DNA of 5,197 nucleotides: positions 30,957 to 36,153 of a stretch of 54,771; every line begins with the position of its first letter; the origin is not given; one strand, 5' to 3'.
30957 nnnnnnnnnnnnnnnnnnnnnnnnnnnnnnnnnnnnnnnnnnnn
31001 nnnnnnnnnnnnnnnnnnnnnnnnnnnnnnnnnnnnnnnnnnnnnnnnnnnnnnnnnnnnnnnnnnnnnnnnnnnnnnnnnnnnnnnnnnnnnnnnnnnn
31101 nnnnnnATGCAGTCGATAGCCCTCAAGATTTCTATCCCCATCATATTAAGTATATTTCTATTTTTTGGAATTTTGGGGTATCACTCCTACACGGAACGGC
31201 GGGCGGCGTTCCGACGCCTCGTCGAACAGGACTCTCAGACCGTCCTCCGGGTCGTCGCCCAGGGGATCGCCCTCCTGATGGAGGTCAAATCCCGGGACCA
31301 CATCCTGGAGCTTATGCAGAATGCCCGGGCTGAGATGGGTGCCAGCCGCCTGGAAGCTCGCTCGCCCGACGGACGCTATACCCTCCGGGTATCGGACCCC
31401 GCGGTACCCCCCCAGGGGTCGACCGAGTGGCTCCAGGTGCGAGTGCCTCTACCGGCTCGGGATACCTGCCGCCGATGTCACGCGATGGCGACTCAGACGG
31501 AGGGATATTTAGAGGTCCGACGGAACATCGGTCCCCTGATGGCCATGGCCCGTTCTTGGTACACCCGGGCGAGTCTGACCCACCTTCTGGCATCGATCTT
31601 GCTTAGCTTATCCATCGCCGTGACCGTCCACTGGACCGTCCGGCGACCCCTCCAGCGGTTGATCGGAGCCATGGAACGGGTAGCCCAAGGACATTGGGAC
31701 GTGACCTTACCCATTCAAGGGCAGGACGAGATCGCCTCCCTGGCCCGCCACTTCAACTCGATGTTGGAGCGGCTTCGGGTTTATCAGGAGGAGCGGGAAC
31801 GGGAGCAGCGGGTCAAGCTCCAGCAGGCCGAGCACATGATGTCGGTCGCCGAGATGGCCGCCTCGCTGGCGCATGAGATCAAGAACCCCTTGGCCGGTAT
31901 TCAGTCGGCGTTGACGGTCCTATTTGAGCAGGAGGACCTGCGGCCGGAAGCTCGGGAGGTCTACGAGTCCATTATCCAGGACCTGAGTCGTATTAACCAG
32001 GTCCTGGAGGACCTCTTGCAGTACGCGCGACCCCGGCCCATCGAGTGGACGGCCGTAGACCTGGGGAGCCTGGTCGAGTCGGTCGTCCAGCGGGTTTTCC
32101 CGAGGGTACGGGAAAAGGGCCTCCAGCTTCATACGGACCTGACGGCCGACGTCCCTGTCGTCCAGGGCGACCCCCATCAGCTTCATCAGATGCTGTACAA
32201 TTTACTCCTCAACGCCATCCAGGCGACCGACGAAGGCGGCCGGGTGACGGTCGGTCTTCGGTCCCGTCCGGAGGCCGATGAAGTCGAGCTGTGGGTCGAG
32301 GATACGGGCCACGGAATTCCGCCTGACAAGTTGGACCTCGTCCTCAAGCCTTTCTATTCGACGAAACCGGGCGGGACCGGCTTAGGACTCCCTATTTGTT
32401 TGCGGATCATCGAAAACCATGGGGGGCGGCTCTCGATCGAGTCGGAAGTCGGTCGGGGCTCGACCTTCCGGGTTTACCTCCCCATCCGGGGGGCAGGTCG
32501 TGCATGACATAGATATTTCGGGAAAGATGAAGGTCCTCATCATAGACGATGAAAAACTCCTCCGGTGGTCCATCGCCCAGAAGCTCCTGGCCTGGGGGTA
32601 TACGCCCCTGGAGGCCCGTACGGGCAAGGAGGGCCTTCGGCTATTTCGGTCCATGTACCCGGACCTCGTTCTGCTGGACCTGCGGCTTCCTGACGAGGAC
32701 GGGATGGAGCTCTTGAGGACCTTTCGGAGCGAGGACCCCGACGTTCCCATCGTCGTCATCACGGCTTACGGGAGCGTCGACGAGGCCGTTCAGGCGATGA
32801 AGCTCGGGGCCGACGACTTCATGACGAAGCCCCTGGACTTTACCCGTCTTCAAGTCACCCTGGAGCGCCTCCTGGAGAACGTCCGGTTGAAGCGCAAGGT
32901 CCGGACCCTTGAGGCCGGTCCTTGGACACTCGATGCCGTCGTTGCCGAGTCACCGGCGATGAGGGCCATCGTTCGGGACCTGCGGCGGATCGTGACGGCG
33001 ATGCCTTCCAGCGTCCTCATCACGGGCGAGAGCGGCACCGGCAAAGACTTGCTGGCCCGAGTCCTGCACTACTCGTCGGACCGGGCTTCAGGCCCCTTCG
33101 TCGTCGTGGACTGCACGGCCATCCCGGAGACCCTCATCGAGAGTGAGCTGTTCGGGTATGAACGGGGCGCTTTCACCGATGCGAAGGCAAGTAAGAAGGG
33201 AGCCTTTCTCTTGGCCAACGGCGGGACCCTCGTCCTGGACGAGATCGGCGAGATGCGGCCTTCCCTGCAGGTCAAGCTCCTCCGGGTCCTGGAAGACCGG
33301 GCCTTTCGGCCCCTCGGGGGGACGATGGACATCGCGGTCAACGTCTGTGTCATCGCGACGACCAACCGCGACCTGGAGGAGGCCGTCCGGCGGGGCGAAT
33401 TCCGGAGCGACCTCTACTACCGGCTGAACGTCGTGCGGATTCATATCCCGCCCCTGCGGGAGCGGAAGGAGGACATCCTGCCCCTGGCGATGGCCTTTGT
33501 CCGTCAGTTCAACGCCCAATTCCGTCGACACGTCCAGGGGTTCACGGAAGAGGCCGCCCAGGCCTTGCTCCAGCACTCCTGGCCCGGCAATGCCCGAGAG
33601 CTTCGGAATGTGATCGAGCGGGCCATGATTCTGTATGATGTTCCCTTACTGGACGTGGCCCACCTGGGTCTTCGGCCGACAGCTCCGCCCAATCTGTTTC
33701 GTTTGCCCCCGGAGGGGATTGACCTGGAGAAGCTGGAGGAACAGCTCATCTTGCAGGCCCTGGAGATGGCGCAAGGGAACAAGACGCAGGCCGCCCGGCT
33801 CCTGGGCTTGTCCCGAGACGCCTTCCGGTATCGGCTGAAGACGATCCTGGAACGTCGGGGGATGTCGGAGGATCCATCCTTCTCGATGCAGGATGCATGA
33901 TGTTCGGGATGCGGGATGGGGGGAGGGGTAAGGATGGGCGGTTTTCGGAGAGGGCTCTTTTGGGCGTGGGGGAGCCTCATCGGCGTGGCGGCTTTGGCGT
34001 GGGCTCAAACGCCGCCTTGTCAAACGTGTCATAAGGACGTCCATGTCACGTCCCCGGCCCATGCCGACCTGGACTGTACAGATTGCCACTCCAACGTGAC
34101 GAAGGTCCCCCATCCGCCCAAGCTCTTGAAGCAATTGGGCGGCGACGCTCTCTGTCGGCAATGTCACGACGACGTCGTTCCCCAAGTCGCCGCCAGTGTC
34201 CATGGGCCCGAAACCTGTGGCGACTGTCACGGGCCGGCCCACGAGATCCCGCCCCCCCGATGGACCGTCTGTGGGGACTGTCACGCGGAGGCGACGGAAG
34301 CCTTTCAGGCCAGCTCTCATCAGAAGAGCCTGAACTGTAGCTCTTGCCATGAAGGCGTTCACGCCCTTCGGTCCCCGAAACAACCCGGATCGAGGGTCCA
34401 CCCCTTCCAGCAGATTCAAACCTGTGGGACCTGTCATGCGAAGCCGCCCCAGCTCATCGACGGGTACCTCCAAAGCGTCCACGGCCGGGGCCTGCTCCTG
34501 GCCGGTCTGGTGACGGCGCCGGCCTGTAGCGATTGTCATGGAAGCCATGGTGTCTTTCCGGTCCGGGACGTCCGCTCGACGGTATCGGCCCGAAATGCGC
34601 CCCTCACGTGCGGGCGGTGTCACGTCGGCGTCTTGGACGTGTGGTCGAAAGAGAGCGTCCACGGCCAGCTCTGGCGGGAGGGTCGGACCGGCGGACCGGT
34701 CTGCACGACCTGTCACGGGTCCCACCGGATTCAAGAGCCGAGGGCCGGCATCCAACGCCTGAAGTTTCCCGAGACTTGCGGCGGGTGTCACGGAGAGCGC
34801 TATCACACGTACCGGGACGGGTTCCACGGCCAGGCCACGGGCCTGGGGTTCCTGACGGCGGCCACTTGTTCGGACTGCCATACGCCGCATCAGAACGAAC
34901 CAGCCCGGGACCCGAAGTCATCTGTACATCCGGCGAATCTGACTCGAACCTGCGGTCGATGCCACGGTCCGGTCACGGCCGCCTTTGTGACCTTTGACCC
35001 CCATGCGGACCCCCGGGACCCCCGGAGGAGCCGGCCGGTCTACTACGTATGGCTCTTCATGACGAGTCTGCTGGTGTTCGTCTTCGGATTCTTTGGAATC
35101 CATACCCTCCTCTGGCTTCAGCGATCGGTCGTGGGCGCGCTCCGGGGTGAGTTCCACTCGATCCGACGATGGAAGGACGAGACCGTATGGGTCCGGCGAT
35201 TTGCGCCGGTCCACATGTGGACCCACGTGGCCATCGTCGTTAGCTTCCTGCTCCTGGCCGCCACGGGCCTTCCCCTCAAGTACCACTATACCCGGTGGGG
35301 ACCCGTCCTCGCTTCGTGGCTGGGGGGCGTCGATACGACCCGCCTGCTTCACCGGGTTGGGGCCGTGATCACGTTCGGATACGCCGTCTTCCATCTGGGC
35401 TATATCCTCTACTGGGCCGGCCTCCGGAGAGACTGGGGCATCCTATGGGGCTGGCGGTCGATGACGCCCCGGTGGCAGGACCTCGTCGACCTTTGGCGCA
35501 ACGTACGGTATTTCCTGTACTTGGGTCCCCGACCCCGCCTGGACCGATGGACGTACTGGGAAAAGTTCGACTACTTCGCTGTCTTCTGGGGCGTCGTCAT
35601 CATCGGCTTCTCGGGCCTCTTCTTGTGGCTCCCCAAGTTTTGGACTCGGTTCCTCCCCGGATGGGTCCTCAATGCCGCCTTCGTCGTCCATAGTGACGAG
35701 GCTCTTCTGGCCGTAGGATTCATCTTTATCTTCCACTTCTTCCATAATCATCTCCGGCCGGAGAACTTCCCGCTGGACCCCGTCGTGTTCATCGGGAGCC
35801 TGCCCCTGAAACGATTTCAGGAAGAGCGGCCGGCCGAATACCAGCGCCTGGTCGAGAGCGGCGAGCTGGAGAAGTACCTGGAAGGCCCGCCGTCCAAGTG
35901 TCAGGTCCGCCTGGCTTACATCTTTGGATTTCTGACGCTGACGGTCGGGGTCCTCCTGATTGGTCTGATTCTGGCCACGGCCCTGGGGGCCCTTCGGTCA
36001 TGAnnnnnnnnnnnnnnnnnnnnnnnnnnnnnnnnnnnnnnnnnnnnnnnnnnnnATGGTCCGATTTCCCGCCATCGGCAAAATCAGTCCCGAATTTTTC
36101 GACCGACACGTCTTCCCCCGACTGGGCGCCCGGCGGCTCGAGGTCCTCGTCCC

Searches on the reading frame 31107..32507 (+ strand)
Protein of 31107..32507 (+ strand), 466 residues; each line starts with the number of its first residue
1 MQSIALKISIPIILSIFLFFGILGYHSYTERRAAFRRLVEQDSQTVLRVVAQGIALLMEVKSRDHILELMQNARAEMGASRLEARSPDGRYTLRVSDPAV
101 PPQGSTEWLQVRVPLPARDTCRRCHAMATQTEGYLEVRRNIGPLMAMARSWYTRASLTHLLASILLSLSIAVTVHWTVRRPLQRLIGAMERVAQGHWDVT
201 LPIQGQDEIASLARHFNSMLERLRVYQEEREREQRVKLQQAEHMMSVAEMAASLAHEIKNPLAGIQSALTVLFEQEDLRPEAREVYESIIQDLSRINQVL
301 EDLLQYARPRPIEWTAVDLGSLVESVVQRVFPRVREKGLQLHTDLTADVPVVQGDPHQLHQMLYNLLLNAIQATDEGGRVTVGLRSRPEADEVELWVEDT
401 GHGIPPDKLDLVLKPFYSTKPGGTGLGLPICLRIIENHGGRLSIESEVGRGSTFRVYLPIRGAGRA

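Call 17: search_protein_families(library=pfam, proteins=[window:31107-32507:+], max_evalue=0.001)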
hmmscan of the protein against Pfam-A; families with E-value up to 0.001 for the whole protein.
window:31107-32507:+ (466 aa): 3 families
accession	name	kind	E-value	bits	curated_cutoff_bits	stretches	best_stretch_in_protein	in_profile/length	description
PF02518.31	HATPase_c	-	1.3e-30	106.5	26.4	1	354-460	1-109/111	Histidine kinase-, DNA gyrase B-, and HSP90-like ATPase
PF00672.30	HAMP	-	1.2e-15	58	25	1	175-224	3-52/53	HAMP domain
PF00512.31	HisKA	-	1.2e-15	57.7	26.9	1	248-309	3-63/66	His Kinase A (phospho-acceptor) domain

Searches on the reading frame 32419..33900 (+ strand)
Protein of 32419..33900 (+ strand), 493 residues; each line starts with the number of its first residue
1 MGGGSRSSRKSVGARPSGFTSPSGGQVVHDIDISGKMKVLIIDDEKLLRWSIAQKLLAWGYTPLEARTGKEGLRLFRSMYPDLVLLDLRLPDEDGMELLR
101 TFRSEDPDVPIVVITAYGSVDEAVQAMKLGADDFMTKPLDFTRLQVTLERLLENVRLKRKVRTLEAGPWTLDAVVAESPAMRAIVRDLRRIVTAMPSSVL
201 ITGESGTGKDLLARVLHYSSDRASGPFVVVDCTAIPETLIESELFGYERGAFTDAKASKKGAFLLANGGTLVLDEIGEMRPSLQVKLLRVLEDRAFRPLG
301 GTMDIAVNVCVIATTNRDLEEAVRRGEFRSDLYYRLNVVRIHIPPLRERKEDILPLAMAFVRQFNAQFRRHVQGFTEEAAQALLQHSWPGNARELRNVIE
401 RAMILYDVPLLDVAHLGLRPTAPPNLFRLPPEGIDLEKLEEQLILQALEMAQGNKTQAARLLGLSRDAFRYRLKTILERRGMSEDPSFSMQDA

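Call 17: search_protein_families(library=pfam, proteins=[window:32419-33900:+], max_evalue=0.001)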
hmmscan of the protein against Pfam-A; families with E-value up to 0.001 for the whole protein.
window:32419-33900:+ (493 aa): 11 families
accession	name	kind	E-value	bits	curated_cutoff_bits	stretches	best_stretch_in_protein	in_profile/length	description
PF00158.32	Sigma54_activat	-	6.3e-65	218.4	20.2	1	175-342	2-168/168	Sigma-54 interaction domain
PF00072.30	Response_reg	-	3.6e-27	95.1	30.2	1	39-147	1-109/111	Response regulator receiver domain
PF25601.1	AAA_lid_14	-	1.6e-23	82.7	27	1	347-416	1-70/87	AAA+ ATPase lid domain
PF14532.12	Sigma54_activ_2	-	1.6e-19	71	25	1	175-346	1-138/138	Sigma-54 interaction domain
PF02954.25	HTH_8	-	4.5e-12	45.9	22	1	436-474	2-40/42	Bacterial regulatory protein, Fis family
PF07728.20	AAA_5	-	1.5e-09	38.4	22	1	199-318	2-124/139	AAA domain (dynein-related subfamily)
PF07724.20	AAA_2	-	9.7e-06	26.1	27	1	197-325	4-133/166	AAA domain (Cdc48 subfamily)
PF00004.35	AAA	-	3.6e-05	24.6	21.2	1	199-333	1-128/131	ATPase family associated with various cellular activities (AAA)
PF13191.12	AAA_16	-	7.1e-05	23.8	32.6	1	181-290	9-119/167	AAA ATPase domain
PF13556.12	HTH_30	-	0.00012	22.2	27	1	447-482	7-42/59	PucR C-terminal helix-turn-helix domain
PF13551.12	HTH_29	-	0.00085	19.8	28.1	0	443-470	3-30/64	Winged helix-turn helix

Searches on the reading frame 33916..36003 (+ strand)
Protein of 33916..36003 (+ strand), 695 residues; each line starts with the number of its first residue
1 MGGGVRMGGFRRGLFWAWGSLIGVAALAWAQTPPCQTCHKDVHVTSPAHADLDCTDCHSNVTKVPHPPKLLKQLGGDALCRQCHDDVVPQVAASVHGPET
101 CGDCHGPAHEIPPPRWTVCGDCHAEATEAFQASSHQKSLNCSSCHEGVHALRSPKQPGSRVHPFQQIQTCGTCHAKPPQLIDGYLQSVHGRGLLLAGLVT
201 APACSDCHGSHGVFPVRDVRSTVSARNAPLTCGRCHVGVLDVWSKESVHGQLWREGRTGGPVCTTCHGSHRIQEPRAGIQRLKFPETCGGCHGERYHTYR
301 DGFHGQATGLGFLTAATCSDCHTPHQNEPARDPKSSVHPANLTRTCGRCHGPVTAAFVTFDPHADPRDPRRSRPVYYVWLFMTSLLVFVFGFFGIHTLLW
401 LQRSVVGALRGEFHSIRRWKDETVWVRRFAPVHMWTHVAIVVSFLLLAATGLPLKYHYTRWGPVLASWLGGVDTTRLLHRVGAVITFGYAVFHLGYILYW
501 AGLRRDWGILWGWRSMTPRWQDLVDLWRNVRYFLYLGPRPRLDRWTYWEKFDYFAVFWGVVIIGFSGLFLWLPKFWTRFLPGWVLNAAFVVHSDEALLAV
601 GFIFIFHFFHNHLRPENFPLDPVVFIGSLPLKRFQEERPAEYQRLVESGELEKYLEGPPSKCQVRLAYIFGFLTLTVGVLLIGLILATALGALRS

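Call 17: search_protein_families(library=pfam, proteins=[window:33916-36003:+], max_evalue=0.001)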
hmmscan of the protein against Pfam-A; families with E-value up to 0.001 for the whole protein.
window:33916-36003:+ (695 aa): 7 families
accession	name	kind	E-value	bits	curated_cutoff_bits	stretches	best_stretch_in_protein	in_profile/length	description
PF14522.11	Cytochrome_C7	-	1.4e-19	70.1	24.8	2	48-105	10-66/67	Cytochrome c7 and related cytochrome c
PF09699.15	Paired_CXXCH_1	-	1.8e-13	50.4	20.6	1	48-86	4-38/41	Doubled CXXCH motif (Paired_CXXCH_1)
PF14537.11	Cytochrom_c3_2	-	6.3e-13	49.4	25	1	203-292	8-78/79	Cytochrome c3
PF02085.21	Cytochrom_CIII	-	4.4e-06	27.4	22.9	0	129-236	22-101/101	Class III cytochrome C family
PF22113.1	Mtrc-MtrF_II-IV_dom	-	3.6e-05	23.8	30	0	263-298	9-41/176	Outer membrane cytochrome MtrC/MtrF-like, domains II/IV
PF01292.26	Ni_hydr_CYTB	-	0.00019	21.7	30.1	1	428-607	1-158/179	Prokaryotic cytochrome b561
PF14358.11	DUF4405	-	0.00091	20.1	26.7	1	435-496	1-64/66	Domain of unknown function (DUF4405)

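Call 70: search_protein_families(library=ncbifam, proteins=[window:33916-36003:+], max_evalue=0.00001)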
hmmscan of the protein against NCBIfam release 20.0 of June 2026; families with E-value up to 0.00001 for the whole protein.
window:33916-36003:+ (695 aa): 2 families
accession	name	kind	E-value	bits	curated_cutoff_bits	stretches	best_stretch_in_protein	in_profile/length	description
TIGR04257.1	nanowire_3heme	domain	1.3e-10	41.2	40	0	128-175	13-59/75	c(7)-type cytochrome triheme domain-containing protein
TIGR03153.1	cytochr_NrfH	equivalog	2.2e-08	34.2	134.2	0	283-326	26-63/138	cytochrome c nitrite reductase small subunit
